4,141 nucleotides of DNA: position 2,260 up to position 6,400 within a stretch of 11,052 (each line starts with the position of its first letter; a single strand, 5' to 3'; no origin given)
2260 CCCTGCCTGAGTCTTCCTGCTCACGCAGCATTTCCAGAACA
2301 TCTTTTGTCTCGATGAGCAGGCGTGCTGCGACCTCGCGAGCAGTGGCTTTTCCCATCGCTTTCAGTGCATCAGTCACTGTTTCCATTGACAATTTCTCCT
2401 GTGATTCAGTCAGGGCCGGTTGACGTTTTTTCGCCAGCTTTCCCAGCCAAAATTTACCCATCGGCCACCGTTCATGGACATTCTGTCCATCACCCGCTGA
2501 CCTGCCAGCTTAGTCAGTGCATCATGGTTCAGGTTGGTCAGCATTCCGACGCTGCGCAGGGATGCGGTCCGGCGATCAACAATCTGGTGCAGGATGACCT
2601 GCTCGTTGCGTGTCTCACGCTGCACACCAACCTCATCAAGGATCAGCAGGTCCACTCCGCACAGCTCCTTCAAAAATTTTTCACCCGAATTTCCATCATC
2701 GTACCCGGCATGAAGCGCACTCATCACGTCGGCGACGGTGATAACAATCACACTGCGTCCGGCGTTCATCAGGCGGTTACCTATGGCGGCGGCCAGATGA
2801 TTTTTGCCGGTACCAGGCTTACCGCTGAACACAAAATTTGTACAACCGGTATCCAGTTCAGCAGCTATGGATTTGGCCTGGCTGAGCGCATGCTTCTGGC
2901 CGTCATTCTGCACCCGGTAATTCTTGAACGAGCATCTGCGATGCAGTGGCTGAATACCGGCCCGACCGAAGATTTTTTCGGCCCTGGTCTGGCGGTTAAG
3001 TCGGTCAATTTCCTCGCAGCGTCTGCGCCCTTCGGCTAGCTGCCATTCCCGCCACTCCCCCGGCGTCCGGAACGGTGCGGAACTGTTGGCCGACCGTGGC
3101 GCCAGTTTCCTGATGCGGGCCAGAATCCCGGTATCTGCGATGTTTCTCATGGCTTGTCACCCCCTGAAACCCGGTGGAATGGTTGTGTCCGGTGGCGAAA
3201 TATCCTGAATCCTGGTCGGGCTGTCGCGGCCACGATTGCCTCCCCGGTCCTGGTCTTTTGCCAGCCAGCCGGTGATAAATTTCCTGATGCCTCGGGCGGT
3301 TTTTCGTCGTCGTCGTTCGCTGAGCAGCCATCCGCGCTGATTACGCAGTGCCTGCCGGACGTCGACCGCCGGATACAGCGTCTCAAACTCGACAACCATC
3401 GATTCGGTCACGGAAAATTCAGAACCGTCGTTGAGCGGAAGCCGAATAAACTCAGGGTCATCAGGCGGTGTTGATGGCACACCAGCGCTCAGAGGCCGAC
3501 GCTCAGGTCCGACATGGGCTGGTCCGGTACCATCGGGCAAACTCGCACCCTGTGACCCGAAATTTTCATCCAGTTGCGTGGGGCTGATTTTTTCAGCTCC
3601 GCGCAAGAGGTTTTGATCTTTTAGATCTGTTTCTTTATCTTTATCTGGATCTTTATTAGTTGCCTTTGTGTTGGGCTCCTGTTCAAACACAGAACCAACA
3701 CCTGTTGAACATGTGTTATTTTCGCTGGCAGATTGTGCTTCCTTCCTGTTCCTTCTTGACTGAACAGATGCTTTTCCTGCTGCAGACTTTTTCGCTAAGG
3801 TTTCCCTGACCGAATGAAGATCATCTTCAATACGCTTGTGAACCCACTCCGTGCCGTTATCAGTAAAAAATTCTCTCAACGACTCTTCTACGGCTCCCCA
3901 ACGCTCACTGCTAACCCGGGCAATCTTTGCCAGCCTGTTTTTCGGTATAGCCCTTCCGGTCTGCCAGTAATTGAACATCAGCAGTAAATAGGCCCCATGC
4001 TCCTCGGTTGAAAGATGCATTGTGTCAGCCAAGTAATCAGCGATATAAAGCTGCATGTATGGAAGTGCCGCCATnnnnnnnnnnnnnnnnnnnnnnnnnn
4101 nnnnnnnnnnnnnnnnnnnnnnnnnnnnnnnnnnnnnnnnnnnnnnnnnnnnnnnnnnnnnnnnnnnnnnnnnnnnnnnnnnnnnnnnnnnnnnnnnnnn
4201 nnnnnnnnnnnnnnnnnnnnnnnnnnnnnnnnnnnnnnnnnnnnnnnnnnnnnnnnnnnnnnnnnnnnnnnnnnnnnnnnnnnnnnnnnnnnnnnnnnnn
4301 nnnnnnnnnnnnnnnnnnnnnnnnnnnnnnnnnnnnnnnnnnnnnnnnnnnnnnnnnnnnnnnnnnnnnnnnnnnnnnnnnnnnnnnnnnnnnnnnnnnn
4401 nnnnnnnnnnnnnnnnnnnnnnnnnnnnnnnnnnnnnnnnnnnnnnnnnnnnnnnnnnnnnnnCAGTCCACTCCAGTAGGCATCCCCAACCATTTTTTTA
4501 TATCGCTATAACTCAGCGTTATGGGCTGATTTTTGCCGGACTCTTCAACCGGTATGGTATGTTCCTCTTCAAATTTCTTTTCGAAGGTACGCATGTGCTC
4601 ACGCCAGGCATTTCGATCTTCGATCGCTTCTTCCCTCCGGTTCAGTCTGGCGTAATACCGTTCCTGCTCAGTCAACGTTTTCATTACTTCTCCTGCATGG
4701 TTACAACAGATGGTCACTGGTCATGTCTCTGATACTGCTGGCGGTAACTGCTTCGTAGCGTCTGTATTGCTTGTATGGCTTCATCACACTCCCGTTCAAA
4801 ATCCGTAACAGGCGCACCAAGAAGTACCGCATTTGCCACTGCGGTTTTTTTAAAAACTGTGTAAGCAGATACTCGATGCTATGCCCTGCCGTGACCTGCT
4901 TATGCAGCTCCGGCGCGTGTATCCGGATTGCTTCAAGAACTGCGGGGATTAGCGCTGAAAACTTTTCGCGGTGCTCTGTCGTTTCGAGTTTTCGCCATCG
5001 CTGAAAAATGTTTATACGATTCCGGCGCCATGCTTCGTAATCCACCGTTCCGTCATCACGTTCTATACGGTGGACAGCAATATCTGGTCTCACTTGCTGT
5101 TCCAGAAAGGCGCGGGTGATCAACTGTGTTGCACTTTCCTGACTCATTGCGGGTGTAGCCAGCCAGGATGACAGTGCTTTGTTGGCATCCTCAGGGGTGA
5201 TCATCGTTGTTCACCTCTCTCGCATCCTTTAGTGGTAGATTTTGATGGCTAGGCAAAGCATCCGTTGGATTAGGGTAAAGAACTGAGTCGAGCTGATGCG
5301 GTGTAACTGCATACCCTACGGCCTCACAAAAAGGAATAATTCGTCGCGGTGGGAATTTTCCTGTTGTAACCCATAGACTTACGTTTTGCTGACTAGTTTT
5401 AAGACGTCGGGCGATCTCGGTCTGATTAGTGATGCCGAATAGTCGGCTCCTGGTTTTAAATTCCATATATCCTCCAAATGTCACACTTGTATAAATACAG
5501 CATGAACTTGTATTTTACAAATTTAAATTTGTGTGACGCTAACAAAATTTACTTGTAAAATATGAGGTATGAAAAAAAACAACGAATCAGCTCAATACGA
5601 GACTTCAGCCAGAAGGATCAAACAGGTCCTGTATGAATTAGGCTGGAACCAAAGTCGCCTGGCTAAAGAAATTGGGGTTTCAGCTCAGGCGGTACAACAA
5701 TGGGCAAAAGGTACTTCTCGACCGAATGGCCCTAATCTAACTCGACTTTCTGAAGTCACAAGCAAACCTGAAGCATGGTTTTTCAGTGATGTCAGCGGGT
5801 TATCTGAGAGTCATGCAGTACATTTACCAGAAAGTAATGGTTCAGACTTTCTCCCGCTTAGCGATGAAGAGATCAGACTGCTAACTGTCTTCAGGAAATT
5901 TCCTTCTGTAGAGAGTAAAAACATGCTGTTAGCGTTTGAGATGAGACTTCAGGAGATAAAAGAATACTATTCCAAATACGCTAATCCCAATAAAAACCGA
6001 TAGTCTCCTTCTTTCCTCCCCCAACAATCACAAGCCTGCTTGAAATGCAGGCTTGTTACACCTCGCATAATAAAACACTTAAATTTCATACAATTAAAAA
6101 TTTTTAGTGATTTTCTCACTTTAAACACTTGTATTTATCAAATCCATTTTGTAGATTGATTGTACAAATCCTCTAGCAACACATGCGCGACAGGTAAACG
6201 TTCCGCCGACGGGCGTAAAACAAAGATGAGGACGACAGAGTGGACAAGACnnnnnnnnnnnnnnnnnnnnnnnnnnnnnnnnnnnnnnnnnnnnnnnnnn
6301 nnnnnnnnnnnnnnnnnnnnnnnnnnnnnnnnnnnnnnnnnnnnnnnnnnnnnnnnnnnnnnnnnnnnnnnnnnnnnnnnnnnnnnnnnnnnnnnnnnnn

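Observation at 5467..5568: Compact immunity switch with TTGTA-N3-TACAA operators and a probably leaderless repressor mRNA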

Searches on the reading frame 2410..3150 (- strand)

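Call 29: search_protein_families(library=ncbifam, proteins=[window:2410-3150:-], max_evalue=0.001)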
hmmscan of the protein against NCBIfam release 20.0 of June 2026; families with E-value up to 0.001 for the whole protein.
window:2410-3150:- (246 aa): 13 families
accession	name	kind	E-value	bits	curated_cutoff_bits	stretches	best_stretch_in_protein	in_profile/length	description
NF009043.0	PRK12377.1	subfamily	3.7e-136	452.5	389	1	1-245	1-243/248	ATP-binding protein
NF005931.1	PRK07952.1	equivalog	2.7e-87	292.4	357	1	8-244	6-242/246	replicative helicase loader DnaC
NF005992.0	PRK08116.1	subfamily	3.4e-27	95.3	189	1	43-226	52-239/269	hypothetical protein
NF005304.0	PRK06835.1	equivalog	1.8e-22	79.9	215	1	86-227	166-308/330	ATP-binding protein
NF038214.1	IS21_help_AAA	equivalog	1.9e-21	76.8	200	1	103-241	90-230/232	IS21-like element helper ATPase IstB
NF001154.0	PRK00149.3-3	equivalog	4.3e-15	55.6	410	1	65-226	113-275/462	chromosomal replication initiator protein DnaA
NF006616.1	PRK09183.1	subfamily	1.7e-13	50.4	300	1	50-196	49-193/253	IS21-like element helper ATPase IstB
TIGR00362.1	DnaA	equivalog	1.9e-12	47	343.9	1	65-214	100-249/437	chromosomal replication initiator protein DnaA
NF005098.0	PRK06526.1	subfamily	4.1e-11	42.8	296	1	99-194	105-199/266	transposase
NF006505.0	PRK08939.1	equivalog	5.7e-11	42.3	228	1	44-194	95-247/306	primosomal protein DnaI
NF006038.0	PRK08181.1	subfamily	2e-09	37.1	317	1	99-204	104-206/271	transposase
NF005378.0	PRK06921.1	subfamily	9.6e-08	31.4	207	1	52-176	60-188/266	hypothetical protein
TIGR03420.1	DnaA_homol_Hda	equivalog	4.5e-07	29.6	194.8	1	72-195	11-120/226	DnaA regulatory inactivator Hda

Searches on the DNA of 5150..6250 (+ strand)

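Call 3: search_dna_similar(query=window:5150-6250:+, collection=phages, mode=near, max_rows=25)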
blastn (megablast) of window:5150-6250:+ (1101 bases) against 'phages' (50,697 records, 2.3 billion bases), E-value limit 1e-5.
No match.

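Call 4: search_dna_similar(query=window:5150-6250:+, collection=ecoli_genomes, mode=near, max_rows=25)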
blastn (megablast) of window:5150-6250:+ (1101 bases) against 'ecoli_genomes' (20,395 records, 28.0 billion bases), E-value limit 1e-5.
No match.

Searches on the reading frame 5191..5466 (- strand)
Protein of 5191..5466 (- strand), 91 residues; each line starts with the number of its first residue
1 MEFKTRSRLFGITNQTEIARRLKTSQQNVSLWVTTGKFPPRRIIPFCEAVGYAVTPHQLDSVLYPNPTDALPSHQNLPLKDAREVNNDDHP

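Call 5: search_protein_families(library=pfam, proteins=[window:5191-5466:-], max_evalue=0.01)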
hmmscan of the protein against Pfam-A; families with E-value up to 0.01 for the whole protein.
window:5191-5466:- (91 aa): 1 family
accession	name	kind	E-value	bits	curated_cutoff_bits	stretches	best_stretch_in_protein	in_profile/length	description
PF15943.11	YdaS_toxin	-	2.2e-05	24.6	30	1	15-59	11-56/65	Bacterial toxin YdaS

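Call 28: search_solved_structures(query=window:5191-5466:-, max_evalue=0.1, show_alignments=2)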
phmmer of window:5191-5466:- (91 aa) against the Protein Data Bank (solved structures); distinct sequences matched with E-value up to 0.1: 0.

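Call 29: search_protein_families(library=ncbifam, proteins=[window:5191-5466:-], max_evalue=0.001)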
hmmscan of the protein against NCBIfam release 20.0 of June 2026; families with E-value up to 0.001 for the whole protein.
window:5191-5466:- (91 aa): 0 families
